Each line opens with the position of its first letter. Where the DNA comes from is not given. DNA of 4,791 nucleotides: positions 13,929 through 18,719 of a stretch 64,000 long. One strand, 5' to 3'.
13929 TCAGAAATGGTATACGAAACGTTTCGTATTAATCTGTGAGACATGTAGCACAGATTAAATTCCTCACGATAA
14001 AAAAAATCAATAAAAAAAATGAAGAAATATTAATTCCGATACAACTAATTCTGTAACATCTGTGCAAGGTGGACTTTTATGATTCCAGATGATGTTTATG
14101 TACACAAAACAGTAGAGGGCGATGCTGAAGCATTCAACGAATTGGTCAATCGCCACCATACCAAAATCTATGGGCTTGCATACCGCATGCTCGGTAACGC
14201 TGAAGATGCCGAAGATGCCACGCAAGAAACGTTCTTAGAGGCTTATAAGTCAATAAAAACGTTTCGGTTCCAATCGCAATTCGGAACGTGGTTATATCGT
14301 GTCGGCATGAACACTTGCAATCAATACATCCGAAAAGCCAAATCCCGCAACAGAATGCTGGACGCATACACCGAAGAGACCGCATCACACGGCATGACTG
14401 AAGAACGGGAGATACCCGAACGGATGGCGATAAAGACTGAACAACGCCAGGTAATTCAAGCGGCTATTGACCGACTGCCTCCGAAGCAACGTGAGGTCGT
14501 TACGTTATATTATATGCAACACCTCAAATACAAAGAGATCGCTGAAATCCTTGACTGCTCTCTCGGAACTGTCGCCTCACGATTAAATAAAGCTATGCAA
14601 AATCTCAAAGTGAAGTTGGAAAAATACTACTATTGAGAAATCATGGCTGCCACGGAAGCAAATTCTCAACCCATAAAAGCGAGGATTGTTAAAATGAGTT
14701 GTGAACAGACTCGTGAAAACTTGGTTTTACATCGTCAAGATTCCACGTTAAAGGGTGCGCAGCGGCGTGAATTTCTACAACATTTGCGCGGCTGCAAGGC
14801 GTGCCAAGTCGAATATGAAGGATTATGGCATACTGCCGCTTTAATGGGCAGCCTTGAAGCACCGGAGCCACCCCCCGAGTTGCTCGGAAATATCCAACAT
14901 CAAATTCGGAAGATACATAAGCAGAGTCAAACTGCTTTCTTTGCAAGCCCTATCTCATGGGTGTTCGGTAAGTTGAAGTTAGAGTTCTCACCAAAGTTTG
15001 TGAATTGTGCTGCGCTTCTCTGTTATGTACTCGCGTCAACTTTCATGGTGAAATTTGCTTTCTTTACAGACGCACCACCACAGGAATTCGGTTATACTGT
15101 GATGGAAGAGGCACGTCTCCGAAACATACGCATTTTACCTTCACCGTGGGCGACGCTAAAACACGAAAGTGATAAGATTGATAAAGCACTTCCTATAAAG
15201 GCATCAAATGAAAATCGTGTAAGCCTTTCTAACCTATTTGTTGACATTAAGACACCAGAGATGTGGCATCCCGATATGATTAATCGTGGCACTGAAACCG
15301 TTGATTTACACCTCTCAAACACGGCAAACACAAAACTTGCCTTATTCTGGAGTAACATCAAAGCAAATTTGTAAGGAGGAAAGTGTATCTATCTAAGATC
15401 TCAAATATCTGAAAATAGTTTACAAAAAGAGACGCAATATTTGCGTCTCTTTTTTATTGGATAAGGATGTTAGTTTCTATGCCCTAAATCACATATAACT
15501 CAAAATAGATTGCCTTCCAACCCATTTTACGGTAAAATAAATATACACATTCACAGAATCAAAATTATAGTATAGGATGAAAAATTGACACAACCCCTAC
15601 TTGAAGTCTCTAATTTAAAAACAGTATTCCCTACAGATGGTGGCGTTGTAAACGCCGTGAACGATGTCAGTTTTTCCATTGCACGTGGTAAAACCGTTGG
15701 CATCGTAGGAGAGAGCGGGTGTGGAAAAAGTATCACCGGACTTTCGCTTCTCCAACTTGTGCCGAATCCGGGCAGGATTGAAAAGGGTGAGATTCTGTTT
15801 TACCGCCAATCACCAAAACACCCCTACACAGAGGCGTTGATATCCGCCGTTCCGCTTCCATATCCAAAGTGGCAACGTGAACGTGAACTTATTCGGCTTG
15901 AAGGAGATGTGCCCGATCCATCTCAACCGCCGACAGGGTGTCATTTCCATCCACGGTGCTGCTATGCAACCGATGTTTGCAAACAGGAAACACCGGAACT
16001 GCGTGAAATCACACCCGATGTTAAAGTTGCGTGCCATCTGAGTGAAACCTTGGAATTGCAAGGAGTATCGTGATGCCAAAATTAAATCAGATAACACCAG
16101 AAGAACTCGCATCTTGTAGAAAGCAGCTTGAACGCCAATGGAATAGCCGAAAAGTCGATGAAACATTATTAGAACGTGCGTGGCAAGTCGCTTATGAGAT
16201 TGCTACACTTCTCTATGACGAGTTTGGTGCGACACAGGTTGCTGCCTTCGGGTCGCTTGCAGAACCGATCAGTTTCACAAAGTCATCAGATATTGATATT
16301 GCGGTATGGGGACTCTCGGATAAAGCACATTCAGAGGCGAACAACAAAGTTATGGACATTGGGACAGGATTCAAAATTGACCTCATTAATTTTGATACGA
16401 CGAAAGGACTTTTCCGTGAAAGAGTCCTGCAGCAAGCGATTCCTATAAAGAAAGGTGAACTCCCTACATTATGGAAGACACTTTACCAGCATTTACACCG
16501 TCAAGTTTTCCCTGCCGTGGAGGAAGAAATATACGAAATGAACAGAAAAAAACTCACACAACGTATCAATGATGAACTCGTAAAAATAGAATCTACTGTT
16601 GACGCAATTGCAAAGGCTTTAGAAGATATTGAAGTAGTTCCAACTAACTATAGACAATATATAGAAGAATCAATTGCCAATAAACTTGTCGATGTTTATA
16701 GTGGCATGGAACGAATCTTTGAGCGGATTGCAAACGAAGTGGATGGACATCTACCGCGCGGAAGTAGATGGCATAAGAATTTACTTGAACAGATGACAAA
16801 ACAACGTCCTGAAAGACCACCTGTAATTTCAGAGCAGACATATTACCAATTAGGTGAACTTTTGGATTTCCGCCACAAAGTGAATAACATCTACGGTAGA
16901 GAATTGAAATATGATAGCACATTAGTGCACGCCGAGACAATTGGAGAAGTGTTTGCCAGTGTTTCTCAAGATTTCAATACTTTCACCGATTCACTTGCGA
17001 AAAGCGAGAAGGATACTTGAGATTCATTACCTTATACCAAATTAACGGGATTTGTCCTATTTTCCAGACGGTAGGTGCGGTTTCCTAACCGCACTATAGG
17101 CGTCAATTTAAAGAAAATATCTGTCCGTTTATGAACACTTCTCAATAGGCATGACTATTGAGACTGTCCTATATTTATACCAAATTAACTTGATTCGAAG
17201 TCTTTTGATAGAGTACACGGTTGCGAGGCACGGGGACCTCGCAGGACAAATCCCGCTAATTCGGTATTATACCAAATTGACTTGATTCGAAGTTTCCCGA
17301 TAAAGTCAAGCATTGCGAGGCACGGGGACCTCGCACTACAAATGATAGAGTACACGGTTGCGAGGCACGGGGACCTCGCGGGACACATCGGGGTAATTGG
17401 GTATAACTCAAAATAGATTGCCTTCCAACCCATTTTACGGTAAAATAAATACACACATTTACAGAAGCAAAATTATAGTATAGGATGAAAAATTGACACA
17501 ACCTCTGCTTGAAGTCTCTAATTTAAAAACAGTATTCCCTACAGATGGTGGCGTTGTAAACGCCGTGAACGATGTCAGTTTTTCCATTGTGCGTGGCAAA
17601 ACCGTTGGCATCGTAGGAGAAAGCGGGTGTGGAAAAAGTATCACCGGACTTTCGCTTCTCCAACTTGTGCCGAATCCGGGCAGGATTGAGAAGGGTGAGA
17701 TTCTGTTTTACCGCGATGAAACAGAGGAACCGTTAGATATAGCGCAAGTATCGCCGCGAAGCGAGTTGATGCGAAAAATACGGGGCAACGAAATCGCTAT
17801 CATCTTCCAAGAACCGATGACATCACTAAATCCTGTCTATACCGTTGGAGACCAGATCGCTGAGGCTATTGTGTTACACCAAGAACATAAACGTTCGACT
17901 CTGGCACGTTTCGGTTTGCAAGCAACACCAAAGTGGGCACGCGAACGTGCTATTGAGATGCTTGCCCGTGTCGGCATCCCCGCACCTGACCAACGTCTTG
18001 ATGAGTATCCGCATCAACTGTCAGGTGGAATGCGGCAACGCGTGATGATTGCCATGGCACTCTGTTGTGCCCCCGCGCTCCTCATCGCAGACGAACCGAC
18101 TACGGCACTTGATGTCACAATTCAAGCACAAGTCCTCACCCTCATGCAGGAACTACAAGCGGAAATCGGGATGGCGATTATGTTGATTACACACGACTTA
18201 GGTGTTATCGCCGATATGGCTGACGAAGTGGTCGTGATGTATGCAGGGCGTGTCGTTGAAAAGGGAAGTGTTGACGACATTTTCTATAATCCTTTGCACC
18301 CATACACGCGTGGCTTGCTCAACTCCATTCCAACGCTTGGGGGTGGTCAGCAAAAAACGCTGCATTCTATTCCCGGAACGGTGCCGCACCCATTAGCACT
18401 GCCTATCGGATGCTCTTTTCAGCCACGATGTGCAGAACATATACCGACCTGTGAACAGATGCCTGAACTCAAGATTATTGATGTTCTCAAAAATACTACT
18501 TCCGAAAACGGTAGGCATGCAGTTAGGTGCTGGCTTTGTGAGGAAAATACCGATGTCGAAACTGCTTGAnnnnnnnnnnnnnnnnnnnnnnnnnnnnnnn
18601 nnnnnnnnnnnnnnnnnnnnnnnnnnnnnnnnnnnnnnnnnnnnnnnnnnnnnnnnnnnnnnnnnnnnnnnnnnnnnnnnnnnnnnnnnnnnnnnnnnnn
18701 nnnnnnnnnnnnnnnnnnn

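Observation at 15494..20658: Orphan OppD/OppF ATPases coupled to a fused MNT+HEPN protein, under an ECF sigma/anti-sigma pair, tandemly duplicated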

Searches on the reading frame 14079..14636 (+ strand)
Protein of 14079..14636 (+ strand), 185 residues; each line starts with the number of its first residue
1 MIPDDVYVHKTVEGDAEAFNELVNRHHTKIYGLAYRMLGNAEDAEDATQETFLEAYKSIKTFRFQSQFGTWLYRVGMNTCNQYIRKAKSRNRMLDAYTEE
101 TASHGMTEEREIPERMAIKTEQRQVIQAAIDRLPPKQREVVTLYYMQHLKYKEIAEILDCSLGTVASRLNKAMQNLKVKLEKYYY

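Call 3: search_protein_families(library=pfam, proteins=[window:14079-14636:+], max_evalue=0.1)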
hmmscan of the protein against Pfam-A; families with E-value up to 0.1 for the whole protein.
window:14079-14636:+ (185 aa): 17 families
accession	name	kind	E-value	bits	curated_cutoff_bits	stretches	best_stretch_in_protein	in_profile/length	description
PF04542.20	Sigma70_r2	-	3.7e-20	71.9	24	1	22-89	1-70/71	Sigma-70 region 2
PF08281.18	Sigma70_r4_2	-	1.2e-19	70.1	25.7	1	124-176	2-54/54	Sigma-70, region 4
PF04545.22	Sigma70_r4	-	1.5e-14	53.7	24.1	1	129-177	1-49/50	Sigma-70, region 4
PF07638.17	Sigma70_ECF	-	2.7e-07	31.1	21.1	1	11-179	11-182/185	ECF sigma factor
PF00196.25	GerE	-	0.00067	19.7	23.5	1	135-179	5-48/57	Bacterial regulatory proteins, luxR family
PF09862.15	DUF2089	-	0.0011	19.1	33.4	1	134-178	2-46/47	Domain of unknown function (DUF2089)-HTH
PF04297.20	UPF0122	-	0.0019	18.9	22.7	1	133-176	18-61/101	Putative helix-turn-helix protein, YlxM / p13 like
PF14493.12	HTH_40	-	0.0027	18.4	27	0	142-183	7-48/89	Helix-turn-helix domain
PF13412.12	HTH_24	-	0.0088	16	21.9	1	149-173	18-42/48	Winged helix-turn-helix DNA-binding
PF13384.12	HTH_23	-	0.01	16.1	24.6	1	145-166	15-35/50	Homeodomain-like domain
PF12645.13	HTH_16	-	0.014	16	22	1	8-62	4-64/65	Helix-turn-helix domain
PF07374.17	DUF1492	-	0.019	15.6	21.5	1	108-176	32-99/100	Protein of unknown function (DUF1492)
PF04967.18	HTH_10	-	0.026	14.8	23.1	0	150-176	25-51/53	HTH DNA binding domain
PF13518.12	HTH_28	-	0.032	14.8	25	1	138-169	3-33/52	Helix-turn-helix domain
PF06530.18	Phage_antitermQ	-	0.037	14.4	26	0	121-176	48-106/118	Phage antitermination protein Q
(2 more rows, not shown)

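Call 14: search_protein_families(library=ncbifam, proteins=[window:14079-14636:+], max_evalue=0.01)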
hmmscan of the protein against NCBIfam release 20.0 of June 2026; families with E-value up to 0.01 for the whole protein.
window:14079-14636:+ (185 aa): 119 families (the best 25 are shown)
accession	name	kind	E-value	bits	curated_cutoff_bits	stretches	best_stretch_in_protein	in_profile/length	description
NF007223.0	PRK09641.1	equivalog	8.3e-43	146.4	209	1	8-182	9-186/187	RNA polymerase sigma factor SigW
NF009166.1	PRK12513.1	equivalog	3.4e-42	144.4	206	1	10-182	15-188/193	RNA polymerase sigma factor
NF007225.0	PRK09643.1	equivalog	1.5e-40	139.1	190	1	7-182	17-184/204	RNA polymerase sigma factor SigM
TIGR02948.1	SigW_bacill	equivalog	3.3e-40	138.2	243.1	1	8-181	9-185/187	RNA polymerase sigma factor SigW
NF004113.0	PRK05602.1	equivalog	3.4e-39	134.6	208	1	3-182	31-203/211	RNA polymerase sigma factor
TIGR02937.1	sigma70-ECF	superfamily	2e-38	131.6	42.9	1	17-180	1-165/165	sigma-70 family RNA polymerase sigma factor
TIGR02939.1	RpoE_Sigma70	equivalog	2.7e-37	128.6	236.15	1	4-180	7-186/190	RNA polymerase sigma factor RpoE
NF008888.0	PRK11922.1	equivalog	4.3e-36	124.7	204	1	5-182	18-198/231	RNA polymerase sigma factor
TIGR02985.1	Sig70_bacteroi1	subfamily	3.7e-34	118.3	126.4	1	17-180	1-162/162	RNA polymerase sigma-70 factor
NF006930.0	PRK09415.1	subfamily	7.6e-34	117.1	198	1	12-182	11-177/179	RNA polymerase factor sigma C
NF007229.0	PRK09647.1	equivalog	3.2e-33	114.9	265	1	17-182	44-204/220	RNA polymerase sigma factor SigE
NF009171.0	PRK12518.1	equivalog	1.5e-32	113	208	1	3-180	13-184/191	RNA polymerase sigma factor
NF009174.0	PRK12522.1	equivalog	5.6e-32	111.1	217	1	18-183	4-170/175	RNA polymerase sigma factor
NF007216.0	PRK09638.1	equivalog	1.7e-31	109.4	194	1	7-182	8-176/180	RNA polymerase sigma factor SigY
NF006089.0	PRK08241.1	subfamily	1.1e-30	106.9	240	1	11-177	16-201/343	RNA polymerase subunit sigma-70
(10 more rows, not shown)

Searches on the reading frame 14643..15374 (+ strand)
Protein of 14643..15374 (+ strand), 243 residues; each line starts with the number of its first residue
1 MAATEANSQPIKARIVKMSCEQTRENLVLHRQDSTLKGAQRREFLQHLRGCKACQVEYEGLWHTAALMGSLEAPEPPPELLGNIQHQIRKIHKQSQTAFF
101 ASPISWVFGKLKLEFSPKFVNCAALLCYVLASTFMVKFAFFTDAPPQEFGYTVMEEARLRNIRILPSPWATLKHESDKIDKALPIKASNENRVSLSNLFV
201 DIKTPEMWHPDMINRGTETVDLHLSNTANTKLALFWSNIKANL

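Call 3: search_protein_families(library=pfam, proteins=[window:14643-15374:+], max_evalue=0.1)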
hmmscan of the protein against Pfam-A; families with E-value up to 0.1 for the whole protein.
window:14643-15374:+ (243 aa): 1 family
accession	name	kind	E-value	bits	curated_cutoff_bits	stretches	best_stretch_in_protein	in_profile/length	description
PF13490.11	zf-HC2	-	0.00034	21.1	22.2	1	32-55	12-35/35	Putative zinc-finger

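Call 14: search_protein_families(library=ncbifam, proteins=[window:14643-15374:+], max_evalue=0.01)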
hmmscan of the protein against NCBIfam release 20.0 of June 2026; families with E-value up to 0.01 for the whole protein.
window:14643-15374:+ (243 aa): 2 families
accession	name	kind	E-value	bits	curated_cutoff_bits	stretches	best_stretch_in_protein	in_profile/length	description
NF052375.1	antisigma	equivalog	2.8e-10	40.6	100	1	36-99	10-73/217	anti-sigma factor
TIGR03988.1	antisig_RsrA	equivalog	0.0069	16.5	62.5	0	20-92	2-74/77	mycothiol system anti-sigma-R factor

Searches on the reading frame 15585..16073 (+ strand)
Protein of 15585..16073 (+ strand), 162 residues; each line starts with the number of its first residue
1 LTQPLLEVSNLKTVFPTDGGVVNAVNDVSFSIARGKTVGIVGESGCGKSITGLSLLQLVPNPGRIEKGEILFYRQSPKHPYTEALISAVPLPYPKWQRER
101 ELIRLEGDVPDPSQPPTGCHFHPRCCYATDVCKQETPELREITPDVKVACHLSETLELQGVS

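Call 3: search_protein_families(library=pfam, proteins=[window:15585-16073:+], max_evalue=0.1)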
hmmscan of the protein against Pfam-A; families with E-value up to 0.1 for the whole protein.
window:15585-16073:+ (162 aa): 5 families
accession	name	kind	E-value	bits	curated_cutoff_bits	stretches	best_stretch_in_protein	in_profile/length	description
PF08352.17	oligo_HPY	-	1.9e-16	60.6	27.1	1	75-132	11-65/65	Oligopeptide/dipeptide transporter, C-terminal region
PF00005.33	ABC_tran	-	5.3e-08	34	25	1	25-79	1-51/137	ABC transporter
PF00006.31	ATP-synt_ab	-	0.055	13.5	29.5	1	27-50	6-29/213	ATP synthase alpha/beta family, nucleotide-binding domain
PF13401.12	AAA_22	-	0.067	13.9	27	1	40-103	10-72/130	AAA domain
PF06745.19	ATPase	-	0.075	12.8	26.6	0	32-54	16-38/231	KaiC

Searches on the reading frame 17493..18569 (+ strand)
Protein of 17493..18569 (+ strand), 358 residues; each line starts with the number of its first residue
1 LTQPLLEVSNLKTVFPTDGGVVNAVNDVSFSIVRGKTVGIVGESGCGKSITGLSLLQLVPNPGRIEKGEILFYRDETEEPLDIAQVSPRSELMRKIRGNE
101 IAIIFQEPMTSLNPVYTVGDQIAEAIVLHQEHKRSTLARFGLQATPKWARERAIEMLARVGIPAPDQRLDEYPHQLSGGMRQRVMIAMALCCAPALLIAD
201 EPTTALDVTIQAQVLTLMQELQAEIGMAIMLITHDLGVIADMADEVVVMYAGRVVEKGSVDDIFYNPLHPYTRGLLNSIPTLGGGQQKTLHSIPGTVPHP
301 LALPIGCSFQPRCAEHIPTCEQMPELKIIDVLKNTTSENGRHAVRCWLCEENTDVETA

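Call 3: search_protein_families(library=pfam, proteins=[window:17493-18569:+], max_evalue=0.1)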
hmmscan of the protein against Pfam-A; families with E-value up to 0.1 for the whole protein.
window:17493-18569:+ (358 aa): 5 families
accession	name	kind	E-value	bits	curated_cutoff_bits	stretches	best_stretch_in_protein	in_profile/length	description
PF00005.33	ABC_tran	-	2.6e-28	99.8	25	1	25-204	1-137/137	ABC transporter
PF08352.17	oligo_HPY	-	2.4e-20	73.1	27.1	1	255-320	1-65/65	Oligopeptide/dipeptide transporter, C-terminal region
PF13304.12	AAA_21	-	0.00088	19.9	27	1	168-239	230-303/304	AAA domain, putative AbiEii toxin, Type IV TA system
PF02463.25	SMC_N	-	0.0022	17.9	40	1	39-250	28-212/220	RecF/RecN/SMC N terminal domain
PF00006.31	ATP-synt_ab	-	0.075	13.1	29.5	0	27-50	6-29/213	ATP synthase alpha/beta family, nucleotide-binding domain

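Call 14: search_protein_families(library=ncbifam, proteins=[window:17493-18569:+], max_evalue=0.01)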
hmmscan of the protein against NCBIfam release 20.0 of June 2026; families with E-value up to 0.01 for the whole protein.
window:17493-18569:+ (358 aa): 189 families (the best 25 are shown)
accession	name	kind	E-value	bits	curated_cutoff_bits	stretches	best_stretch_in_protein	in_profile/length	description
NF007010.1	PRK09473.1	subfamily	3.2e-103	344.8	575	1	5-329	1-303/318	oligopeptide ABC transporter ATP-binding protein OppD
NF008246.0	PRK11022.1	equivalog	5.2e-99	331.4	541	1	5-329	3-307/326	dipeptide ABC transporter ATP-binding protein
NF007613.0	PRK10261.1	equivalog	1.3e-96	324.4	1077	1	4-286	11-279/623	glutathione ABC transporter ATP-binding protein GsiA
NF043079.1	MMSYN1_0167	equivalog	3.8e-95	319.8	740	2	90-313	297-507/561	oligopeptide ABC transporter ATP-binding protein OppD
NF011713.0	PRK15134.1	equivalog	2.3e-84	283.9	834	1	1-281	1-262/529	microcin C ABC transporter ATP-binding protein YejF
NF008453.0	PRK11308.1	subfamily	2e-79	267.2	408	1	5-330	12-317/334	dipeptide ABC transporter ATP-binding protein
TIGR02770.1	nickel_nikD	equivalog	1.2e-76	257.2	318.7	1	25-277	2-227/230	nickel import ATP-binding protein NikD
NF043071.1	DppF_dipep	equivalog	2.5e-74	250.6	660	1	4-327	12-315/331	dipeptide ABC transporter ATP-binding subunit DppF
NF011659.0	PRK15079.1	equivalog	6.3e-68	228.9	540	1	8-326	23-318/334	murein tripeptide/oligopeptide ABC transporter ATP binding protein OppF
NF011674.0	PRK15093.1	equivalog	2.9e-66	223.9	627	1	4-328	2-313/330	putrescine export ABC transporter ATP-binding protein SapD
NF047576.1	opine_ATP_CntF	equivalog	1e-65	221.6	385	1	5-279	2-253/264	staphylopine uptake ABC transporter ATP-binding protein CntF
NF047578.1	opine_ATP_CntD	equivalog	6.4e-65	219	380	1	5-280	2-254/266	staphylopine uptake ABC transporter ATP-binding protein CntD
NF043078.1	MMSYN1_0168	equivalog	6.4e-54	183.6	800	2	155-281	475-599/649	oligopeptide ABC transporter ATP-binding protein OppF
TIGR02769.1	nickel_nikE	equivalog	1.9e-43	148.8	332.55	1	23-279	25-253/265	nickel import ATP-binding protein NikE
NF007739.0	PRK10419.1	subfamily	4.4e-40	137.9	354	1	22-263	25-239/268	nickel ABC transporter ATP-binding protein NikE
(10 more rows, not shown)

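Call 15: search_protein_families(library=padloc, proteins=[window:17493-18569:+], max_evalue=0.01)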
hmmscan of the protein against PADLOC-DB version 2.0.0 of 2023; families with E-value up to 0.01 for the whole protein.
window:17493-18569:+ (358 aa): 5 families
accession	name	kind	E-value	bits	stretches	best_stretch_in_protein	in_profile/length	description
PDLC04135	mad3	-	2.6e-25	87.8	2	160-260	249-350/374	mads_3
PDLC04140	mad8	-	5.3e-11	40.6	1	11-240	2-238/314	mads_8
PDLC02914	ATPase-Toprim_I-B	-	2.6e-05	21.6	1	196-257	205-265/443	-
PDLC02980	AriA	-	0.002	16.2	1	168-239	230-303/304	-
PDLC04164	AriA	-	0.0032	15.1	1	174-243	170-240/253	-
